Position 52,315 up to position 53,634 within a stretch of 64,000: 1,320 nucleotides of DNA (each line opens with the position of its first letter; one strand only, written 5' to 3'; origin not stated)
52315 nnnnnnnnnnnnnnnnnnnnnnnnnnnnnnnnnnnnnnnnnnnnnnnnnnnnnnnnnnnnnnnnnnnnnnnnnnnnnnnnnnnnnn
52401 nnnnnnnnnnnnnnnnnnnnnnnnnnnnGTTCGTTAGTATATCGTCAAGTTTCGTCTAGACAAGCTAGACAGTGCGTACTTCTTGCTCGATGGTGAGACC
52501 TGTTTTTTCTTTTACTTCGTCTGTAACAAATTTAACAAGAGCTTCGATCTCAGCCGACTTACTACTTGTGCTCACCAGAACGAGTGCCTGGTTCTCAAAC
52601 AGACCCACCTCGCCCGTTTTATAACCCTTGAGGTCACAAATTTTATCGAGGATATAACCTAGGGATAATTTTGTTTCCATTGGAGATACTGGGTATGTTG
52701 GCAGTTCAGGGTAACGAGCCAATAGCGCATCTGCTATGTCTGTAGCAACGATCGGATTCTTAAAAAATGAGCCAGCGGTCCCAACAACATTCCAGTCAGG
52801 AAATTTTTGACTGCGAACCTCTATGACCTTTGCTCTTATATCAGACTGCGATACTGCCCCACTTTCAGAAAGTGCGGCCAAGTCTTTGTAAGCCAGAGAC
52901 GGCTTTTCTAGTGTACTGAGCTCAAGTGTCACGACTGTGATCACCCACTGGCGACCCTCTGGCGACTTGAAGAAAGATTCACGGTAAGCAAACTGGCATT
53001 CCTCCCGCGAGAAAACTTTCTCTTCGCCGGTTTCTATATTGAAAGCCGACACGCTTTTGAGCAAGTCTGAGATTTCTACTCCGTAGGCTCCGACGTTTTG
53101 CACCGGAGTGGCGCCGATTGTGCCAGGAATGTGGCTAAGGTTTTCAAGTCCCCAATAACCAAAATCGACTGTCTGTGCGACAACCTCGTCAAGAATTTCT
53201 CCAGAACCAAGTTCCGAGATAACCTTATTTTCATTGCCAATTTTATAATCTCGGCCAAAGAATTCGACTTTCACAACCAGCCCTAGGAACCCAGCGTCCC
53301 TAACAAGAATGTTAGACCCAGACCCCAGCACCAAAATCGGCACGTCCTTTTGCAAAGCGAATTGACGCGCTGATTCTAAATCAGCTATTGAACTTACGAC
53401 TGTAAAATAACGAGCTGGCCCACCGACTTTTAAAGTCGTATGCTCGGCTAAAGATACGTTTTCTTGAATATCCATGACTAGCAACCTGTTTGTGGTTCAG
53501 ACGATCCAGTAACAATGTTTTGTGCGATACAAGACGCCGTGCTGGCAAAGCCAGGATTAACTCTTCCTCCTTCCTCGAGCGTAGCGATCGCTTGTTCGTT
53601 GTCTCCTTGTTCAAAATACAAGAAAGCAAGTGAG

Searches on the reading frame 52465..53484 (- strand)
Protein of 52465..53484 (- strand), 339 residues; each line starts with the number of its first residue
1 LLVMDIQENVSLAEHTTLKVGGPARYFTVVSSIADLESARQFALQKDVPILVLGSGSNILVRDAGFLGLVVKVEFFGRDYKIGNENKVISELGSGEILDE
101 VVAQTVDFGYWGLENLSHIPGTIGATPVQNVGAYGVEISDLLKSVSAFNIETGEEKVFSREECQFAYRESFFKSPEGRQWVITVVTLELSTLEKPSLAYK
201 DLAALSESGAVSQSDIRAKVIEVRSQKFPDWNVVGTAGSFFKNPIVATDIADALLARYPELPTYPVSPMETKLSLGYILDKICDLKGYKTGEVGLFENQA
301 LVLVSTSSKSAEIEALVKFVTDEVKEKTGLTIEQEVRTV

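Call 51: search_protein_families(library=pfam, proteins=[window:52465-53484:-], max_evalue=0.001)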
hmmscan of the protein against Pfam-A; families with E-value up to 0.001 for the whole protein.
window:52465-53484:- (339 aa): 2 families
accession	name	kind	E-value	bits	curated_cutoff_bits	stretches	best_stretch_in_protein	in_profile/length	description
PF01565.28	FAD_binding_4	-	2.5e-17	63.3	26.4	1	27-154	4-134/139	FAD binding domain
PF02873.21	MurB_C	-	3.2e-16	59.8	27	1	216-339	2-99/99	UDP-N-acetylenolpyruvoylglucosamine reductase, C-terminal domain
